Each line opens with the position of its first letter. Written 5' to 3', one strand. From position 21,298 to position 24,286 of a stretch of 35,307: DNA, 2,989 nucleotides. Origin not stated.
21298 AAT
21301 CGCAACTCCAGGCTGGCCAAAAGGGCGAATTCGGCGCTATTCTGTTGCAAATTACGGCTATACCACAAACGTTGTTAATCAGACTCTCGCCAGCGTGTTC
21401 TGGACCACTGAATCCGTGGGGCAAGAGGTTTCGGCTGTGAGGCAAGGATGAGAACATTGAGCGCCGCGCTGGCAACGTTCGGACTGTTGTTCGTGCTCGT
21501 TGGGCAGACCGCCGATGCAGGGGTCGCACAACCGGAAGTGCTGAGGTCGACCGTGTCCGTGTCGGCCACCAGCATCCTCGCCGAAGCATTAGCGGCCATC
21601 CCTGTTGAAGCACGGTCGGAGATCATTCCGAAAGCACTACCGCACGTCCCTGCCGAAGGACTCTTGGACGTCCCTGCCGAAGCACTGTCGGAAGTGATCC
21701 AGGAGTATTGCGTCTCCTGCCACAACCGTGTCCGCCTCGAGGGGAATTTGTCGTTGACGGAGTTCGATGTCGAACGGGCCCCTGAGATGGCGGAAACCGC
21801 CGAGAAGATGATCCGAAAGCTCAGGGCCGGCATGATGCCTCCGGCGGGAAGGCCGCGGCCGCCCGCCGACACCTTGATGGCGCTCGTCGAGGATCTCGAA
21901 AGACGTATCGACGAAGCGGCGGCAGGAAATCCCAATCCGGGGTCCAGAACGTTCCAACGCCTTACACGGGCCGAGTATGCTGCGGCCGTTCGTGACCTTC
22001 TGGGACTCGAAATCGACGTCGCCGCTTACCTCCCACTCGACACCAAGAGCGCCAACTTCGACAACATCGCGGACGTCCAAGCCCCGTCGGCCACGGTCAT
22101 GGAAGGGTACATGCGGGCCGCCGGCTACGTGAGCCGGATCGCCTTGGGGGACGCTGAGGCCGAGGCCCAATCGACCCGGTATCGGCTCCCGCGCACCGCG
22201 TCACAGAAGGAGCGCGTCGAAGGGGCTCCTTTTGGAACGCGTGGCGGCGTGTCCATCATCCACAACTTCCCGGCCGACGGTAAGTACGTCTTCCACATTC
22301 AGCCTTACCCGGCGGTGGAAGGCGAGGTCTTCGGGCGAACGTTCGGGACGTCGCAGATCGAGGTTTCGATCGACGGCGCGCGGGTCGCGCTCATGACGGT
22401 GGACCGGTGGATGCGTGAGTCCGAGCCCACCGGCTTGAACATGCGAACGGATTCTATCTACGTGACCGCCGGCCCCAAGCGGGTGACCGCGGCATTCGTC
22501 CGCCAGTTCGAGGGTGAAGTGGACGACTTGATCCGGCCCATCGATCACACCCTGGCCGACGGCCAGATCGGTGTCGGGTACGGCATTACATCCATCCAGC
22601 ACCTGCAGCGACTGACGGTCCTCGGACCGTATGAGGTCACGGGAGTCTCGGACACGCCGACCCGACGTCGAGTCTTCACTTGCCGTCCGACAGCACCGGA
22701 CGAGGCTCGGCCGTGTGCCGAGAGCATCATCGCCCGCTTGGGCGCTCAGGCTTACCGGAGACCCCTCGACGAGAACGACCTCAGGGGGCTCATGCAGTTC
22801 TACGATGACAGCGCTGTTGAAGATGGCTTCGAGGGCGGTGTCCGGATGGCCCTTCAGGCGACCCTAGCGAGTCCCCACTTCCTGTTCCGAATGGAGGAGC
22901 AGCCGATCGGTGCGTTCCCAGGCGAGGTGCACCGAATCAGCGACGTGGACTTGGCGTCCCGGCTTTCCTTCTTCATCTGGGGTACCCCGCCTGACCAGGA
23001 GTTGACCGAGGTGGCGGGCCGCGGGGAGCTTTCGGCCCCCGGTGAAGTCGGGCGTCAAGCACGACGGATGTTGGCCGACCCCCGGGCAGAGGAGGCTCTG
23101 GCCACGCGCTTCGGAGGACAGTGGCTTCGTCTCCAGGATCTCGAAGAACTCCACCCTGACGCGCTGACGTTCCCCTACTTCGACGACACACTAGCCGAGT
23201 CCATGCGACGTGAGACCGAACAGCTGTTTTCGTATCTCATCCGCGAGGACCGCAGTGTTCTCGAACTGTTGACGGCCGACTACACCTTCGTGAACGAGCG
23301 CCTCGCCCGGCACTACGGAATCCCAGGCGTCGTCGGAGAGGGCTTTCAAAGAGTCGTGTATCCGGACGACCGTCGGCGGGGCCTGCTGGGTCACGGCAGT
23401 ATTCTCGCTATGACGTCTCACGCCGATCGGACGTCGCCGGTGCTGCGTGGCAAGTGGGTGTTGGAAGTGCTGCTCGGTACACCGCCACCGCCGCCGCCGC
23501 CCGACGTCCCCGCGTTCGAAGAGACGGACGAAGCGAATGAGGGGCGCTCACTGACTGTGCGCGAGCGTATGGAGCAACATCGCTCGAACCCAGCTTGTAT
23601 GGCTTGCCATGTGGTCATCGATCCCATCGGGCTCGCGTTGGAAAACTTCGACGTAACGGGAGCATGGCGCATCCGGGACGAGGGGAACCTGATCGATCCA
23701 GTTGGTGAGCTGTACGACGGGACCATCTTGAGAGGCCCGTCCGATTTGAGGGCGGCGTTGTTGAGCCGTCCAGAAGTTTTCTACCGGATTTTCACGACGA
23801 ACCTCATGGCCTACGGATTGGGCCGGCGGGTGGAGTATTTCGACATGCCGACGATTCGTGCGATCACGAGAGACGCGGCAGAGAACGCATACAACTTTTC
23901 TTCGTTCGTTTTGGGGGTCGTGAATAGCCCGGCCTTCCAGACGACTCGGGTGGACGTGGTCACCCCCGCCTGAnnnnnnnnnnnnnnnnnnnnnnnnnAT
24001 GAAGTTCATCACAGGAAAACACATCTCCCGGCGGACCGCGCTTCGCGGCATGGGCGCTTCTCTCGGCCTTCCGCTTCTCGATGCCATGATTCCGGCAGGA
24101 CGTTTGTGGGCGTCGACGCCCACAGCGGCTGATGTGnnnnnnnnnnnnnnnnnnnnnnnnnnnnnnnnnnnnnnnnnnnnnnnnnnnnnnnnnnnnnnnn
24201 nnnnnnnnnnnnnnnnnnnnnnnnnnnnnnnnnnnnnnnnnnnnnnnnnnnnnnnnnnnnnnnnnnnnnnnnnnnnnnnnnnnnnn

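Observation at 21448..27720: Four-gene exported operon: DUF1592-type protein, Tat DUF1552, periplasmic ankyrin, small acidic protein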

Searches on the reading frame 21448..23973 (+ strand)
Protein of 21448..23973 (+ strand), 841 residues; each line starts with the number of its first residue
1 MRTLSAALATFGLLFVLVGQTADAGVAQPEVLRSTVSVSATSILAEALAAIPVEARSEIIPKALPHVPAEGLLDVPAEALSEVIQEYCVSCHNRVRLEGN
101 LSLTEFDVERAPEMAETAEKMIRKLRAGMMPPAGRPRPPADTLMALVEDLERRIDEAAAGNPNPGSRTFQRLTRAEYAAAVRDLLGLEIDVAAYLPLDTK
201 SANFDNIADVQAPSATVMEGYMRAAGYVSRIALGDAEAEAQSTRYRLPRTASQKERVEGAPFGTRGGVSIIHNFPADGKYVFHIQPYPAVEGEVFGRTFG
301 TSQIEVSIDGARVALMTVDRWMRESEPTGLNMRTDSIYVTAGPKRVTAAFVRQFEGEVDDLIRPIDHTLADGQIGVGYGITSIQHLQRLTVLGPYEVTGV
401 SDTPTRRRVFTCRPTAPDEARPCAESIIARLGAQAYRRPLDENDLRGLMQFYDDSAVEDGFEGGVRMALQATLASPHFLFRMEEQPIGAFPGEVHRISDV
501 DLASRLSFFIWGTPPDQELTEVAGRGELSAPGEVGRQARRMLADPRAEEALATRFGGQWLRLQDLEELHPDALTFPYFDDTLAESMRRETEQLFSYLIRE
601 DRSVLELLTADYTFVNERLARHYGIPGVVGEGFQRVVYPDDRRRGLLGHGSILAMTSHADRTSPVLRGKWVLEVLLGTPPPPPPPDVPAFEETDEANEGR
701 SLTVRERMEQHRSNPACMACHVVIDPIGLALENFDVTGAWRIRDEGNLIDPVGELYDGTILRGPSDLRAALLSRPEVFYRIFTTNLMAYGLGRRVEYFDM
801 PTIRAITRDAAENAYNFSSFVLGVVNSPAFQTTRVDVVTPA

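Call 3: search_protein_families(library=pfam, proteins=[window:21448-23973:+], max_evalue=0.01)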
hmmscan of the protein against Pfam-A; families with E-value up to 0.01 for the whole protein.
window:21448-23973:+ (841 aa): 7 families
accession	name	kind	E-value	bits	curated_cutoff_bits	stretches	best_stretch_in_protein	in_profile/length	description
PF07631.16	PSD4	-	3e-44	151.1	23.3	1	497-625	1-128/128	Protein of unknown function (DUF1592)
PF07627.16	PSCyt3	-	5.3e-36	123.3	27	1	643-743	1-97/98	Protein of unknown function (DUF1588)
PF07624.16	PSD2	-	1.6e-19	69.8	25.8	1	757-830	1-74/74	Protein of unknown function (DUF1585)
PF07637.16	PSD5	-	4.8e-19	68.9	34.2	1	423-483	1-62/62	Protein of unknown function (DUF1595)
PF07626.16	PSD3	-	1.1e-18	67.9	23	1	170-232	1-63/65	Protein of unknown function (DUF1587)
PF13442.11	Cytochrome_CBB3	-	0.00012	22.7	27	1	78-147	4-65/68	Cytochrome C oxidase, cbb3-type, subunit III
PF07635.16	PSCyt1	-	0.0013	19.8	22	1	88-134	1-59/59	Planctomycete cytochrome C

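Call 11: search_protein_families(library=ncbifam, proteins=[window:21448-23973:+], max_evalue=0.01)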
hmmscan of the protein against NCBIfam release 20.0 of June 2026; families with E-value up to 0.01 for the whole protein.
window:21448-23973:+ (841 aa): 0 families

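Call 23: search_solved_structures(query=window:21448-23973:+, max_evalue=1)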
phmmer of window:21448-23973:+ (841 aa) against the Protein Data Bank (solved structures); distinct sequences matched with E-value up to 1: 0.

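Call 85: search_solved_structures(query=A5, max_evalue=10, show_alignments=2)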
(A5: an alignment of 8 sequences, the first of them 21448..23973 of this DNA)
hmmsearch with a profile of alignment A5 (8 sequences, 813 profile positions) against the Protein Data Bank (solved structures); distinct sequences matched with E-value up to 10: 2.
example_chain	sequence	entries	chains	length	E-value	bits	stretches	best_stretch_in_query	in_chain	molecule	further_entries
5ziz_A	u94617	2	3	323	0.16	13.1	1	231-324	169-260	Flagellar hook protein FlgL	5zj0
6xkw_p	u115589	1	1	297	1.3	10.1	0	35-100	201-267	Cbb3-type cytochrome c oxidase subunit CcoP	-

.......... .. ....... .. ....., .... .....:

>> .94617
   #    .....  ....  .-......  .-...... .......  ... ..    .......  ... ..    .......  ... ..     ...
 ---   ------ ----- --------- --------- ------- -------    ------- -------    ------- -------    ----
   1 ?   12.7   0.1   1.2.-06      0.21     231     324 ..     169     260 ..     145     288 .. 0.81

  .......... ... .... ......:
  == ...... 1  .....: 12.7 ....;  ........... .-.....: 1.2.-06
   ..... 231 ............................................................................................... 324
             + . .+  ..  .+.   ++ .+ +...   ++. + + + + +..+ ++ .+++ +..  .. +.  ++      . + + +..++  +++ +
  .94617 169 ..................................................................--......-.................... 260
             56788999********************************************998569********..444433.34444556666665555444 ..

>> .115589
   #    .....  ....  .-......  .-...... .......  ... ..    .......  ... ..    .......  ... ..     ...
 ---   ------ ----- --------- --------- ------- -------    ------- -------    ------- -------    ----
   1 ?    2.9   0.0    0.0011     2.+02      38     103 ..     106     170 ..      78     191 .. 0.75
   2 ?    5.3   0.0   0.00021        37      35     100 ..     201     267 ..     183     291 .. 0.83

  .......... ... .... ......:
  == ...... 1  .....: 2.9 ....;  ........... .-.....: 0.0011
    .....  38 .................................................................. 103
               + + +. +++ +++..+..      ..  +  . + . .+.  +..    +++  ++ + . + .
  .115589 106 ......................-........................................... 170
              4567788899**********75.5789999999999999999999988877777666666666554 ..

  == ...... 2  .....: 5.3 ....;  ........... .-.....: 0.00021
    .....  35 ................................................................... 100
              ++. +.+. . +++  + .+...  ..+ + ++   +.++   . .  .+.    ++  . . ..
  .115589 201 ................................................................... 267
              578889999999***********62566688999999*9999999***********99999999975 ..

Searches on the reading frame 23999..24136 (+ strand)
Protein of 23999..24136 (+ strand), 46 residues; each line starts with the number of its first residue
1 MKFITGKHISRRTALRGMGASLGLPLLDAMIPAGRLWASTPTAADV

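Call 93: search_protein_families(library=pfam, proteins=[window:23999-24136:+], max_evalue=10)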
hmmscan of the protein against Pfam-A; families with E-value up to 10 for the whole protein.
seq(46 aa): 0 families
